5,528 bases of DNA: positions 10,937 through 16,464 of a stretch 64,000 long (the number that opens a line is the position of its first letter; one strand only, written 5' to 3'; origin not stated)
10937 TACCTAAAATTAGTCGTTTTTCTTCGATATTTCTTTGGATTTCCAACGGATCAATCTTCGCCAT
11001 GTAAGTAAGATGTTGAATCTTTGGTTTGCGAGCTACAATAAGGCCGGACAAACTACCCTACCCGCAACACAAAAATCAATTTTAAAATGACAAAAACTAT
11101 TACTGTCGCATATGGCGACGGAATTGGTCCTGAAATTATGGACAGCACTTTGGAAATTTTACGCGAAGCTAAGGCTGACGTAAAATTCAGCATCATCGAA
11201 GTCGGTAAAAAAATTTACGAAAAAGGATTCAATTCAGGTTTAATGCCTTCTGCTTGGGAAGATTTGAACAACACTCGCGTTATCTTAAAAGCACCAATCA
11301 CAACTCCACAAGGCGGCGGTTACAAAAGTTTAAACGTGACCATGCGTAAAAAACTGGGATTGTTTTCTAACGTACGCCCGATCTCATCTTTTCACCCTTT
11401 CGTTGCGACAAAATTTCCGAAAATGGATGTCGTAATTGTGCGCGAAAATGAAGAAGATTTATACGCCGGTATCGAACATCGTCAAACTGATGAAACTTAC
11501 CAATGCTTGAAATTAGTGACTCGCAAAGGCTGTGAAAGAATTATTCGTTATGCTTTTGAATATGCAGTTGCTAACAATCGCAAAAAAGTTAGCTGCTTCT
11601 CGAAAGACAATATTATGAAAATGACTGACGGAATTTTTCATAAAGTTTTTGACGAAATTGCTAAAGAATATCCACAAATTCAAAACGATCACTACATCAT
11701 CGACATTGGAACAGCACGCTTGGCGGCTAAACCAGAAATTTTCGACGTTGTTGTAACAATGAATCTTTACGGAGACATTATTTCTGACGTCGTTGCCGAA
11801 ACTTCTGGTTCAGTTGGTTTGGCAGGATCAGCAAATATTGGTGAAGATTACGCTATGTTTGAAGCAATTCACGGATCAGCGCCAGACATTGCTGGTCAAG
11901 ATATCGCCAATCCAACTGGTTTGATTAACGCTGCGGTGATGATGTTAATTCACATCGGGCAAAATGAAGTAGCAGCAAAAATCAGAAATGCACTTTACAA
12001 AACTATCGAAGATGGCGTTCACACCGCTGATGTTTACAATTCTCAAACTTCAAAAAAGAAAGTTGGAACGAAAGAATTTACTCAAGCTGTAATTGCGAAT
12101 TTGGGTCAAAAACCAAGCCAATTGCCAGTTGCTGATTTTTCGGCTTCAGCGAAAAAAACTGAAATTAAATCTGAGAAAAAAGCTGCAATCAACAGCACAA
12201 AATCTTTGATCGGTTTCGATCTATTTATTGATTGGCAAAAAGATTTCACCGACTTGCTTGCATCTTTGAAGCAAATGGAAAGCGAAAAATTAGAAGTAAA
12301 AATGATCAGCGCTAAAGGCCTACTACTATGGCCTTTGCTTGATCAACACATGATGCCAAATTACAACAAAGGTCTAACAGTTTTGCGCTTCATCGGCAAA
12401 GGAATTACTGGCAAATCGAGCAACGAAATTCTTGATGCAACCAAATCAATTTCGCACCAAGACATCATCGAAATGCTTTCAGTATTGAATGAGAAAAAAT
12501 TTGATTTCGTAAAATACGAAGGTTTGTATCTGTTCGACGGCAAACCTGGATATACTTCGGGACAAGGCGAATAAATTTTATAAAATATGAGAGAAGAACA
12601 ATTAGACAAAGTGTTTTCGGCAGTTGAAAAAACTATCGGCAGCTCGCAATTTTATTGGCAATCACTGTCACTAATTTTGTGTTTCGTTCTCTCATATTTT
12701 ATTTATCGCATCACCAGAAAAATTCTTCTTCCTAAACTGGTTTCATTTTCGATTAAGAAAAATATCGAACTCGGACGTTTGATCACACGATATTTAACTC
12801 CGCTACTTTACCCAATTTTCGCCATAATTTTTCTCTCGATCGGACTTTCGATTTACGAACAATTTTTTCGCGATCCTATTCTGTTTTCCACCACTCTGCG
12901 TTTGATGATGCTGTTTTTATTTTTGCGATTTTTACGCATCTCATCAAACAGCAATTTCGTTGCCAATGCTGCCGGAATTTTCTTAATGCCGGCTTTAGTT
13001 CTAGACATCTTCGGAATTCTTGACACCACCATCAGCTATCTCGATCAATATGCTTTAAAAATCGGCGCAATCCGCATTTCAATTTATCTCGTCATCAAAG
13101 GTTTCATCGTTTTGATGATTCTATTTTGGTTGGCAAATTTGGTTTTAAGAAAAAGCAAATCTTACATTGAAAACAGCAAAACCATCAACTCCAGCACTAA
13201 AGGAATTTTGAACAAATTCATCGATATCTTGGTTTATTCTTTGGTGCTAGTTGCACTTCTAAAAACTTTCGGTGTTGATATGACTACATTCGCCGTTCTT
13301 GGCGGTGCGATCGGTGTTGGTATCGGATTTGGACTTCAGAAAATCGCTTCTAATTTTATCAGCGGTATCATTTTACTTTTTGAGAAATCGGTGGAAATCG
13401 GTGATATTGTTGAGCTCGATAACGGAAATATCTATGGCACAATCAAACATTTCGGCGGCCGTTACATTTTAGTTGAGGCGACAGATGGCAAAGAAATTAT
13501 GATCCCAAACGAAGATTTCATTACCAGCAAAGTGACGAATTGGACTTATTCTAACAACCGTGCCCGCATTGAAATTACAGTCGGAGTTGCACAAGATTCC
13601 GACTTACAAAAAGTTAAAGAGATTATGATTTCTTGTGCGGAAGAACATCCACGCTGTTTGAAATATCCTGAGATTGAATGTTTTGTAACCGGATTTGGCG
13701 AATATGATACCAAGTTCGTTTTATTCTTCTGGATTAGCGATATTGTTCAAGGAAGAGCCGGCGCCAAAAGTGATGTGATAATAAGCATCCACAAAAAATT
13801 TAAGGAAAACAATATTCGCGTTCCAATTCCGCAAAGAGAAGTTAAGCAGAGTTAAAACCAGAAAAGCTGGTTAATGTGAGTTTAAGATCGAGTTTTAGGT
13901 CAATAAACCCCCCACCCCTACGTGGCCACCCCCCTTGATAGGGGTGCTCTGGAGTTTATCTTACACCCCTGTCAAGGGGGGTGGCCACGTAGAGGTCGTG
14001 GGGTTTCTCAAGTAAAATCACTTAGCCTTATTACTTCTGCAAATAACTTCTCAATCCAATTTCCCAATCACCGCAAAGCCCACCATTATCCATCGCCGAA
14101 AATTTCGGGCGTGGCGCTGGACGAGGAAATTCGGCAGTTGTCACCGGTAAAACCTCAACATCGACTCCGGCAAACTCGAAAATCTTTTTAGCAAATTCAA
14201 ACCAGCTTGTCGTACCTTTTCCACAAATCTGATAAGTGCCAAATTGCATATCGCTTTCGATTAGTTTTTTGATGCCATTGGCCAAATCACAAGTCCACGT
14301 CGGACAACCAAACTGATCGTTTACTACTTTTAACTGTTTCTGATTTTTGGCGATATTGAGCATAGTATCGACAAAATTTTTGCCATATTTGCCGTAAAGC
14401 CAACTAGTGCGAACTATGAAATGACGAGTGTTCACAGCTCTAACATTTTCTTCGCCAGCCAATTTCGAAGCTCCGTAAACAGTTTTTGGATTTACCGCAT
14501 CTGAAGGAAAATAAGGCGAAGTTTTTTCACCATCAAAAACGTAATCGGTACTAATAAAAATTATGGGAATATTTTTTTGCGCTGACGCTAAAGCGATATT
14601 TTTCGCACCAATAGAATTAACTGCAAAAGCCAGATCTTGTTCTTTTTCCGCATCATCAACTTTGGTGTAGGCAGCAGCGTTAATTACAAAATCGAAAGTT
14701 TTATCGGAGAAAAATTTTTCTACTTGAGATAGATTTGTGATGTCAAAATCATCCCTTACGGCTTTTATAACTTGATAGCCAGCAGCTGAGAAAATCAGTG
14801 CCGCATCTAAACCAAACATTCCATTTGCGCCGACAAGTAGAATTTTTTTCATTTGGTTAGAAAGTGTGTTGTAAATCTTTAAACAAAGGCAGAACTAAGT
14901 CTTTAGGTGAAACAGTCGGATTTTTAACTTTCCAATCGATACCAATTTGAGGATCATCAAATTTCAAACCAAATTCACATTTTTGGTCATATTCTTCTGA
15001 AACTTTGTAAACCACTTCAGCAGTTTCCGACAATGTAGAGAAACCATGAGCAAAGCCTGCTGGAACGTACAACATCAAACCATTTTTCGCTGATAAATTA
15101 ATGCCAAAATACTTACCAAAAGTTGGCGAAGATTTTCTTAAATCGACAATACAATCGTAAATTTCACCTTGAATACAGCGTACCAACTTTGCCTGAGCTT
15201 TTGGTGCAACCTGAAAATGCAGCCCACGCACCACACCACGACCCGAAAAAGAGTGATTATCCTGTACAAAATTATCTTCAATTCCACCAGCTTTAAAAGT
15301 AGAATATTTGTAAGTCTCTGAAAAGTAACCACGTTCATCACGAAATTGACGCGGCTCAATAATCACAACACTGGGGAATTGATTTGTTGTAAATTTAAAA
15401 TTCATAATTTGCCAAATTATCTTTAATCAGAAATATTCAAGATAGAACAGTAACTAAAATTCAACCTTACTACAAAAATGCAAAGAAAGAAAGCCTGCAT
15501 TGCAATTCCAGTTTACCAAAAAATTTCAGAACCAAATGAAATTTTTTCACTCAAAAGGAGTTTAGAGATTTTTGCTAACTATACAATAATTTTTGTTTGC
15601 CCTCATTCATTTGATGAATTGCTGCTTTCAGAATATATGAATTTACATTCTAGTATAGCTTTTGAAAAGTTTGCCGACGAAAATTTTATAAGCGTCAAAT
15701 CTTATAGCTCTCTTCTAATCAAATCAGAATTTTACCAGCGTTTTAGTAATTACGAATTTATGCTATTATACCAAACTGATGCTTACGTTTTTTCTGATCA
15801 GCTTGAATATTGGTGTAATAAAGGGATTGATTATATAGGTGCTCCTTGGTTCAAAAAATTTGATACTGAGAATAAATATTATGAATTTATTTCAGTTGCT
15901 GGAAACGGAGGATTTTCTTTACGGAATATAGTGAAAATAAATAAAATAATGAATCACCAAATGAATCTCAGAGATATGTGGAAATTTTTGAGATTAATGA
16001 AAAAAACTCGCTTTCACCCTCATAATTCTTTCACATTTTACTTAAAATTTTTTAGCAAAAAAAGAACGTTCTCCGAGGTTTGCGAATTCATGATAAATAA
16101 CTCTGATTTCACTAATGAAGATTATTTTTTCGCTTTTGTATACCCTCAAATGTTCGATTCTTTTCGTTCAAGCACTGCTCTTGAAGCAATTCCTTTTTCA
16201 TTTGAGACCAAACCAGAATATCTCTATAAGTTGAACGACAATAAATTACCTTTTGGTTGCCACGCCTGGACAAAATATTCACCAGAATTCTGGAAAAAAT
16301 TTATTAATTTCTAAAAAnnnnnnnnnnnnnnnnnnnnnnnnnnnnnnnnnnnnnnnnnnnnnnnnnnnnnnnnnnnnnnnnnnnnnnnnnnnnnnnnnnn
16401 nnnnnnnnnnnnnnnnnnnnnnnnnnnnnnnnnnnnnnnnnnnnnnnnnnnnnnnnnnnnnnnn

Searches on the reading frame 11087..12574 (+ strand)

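Call 58: search_protein_families(library=pfam, proteins=[window:11087-12574:+], max_evalue=0.00001)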
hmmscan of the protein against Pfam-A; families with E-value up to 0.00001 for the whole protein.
window:11087-12574:+ (495 aa): 2 families
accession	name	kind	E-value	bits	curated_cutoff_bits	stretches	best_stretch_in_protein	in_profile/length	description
PF00180.25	Iso_dh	-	1.9e-95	320.5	27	1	4-335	1-348/348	Isocitrate/isopropylmalate dehydrogenase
PF18324.6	Isocitrate_DH_C_bact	-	1.1e-20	74.2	25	1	372-495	1-110/110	Bacterial isocitrate dehydrogenase, C-terminal domain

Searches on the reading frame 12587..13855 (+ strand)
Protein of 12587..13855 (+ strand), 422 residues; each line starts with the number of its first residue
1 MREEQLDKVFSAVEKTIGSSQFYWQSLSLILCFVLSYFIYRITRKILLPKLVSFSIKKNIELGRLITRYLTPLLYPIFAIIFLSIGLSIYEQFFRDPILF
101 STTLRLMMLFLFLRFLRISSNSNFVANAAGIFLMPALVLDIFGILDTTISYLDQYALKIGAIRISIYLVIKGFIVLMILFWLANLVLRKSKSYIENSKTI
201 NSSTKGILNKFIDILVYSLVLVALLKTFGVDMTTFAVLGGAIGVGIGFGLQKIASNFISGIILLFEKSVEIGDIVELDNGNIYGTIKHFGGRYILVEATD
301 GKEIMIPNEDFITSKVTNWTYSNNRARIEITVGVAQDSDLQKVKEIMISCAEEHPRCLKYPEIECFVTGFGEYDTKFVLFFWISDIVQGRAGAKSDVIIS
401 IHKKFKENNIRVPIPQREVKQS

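Call 58: search_protein_families(library=pfam, proteins=[window:12587-13855:+], max_evalue=0.00001)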
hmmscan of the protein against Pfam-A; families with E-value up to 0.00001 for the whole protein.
window:12587-13855:+ (422 aa): 3 families
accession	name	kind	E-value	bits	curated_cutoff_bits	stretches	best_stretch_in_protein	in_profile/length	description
PF00924.24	MS_channel_2nd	-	6e-18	65.2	20.2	1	253-320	2-67/68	Mechanosensitive ion channel, beta-domain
PF21082.3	MS_channel_3rd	-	1.4e-11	45.1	21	1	328-411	1-87/88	Mechanosensitive ion channel MscS, C-terminal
PF21088.3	MS_channel_1st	-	7.6e-06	26.3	23.1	1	214-251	5-42/42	Mechanosensitive ion channel, transmembrane helices 2/3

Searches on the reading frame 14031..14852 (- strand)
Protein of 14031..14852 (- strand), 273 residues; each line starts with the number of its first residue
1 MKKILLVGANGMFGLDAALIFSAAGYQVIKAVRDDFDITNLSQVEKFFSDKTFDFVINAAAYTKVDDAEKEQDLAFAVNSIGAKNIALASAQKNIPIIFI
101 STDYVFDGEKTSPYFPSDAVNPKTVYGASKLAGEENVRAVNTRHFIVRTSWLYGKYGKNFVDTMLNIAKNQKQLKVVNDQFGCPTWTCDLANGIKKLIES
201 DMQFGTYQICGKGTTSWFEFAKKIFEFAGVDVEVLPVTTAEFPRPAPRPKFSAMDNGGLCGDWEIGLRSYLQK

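Call 58: search_protein_families(library=pfam, proteins=[window:14031-14852:-], max_evalue=0.00001)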
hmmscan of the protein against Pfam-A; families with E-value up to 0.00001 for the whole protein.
window:14031-14852:- (273 aa): 5 families
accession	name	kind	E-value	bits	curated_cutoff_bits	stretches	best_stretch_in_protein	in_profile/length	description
PF04321.23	RmlD_sub_bind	-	1.3e-93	313.6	27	1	3-260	2-264/287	RmlD substrate binding domain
PF01370.27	Epimerase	-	3.2e-22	79.5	20.9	1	4-178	1-203/240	NAD dependent epimerase/dehydratase family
PF16363.11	GDP_Man_Dehyd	-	1.4e-11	44.9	27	1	36-232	59-270/332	GDP-mannose 4,6 dehydratase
PF02719.21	Polysacc_synt_2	-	4.7e-11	42.8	20.2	1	37-157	62-169/293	Polysaccharide biosynthesis protein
PF07993.18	NAD_binding_4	-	2.8e-06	27.1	20.1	1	51-154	87-209/258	Male sterility protein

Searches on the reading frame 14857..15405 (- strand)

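Call 59: search_protein_families(library=pfam, proteins=[window:14857-15405:-], max_evalue=0.00001)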
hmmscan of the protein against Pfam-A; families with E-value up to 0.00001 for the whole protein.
window:14857-15405:- (182 aa): 1 family
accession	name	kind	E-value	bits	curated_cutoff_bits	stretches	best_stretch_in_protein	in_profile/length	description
PF00908.23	dTDP_sugar_isom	-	8.6e-69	231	27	1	9-177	3-168/168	dTDP-4-dehydrorhamnose 3,5-epimerase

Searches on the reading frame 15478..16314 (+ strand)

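Call 59: search_protein_families(library=pfam, proteins=[window:15478-16314:+], max_evalue=0.00001)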
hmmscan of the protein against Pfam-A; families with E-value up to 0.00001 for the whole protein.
window:15478-16314:+ (278 aa): 1 family
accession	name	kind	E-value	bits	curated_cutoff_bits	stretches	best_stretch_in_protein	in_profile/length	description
PF18922.5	DUF5672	-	6.6e-46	156.4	24.4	1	60-262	2-164/164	Protein of unknown function (DUF5672)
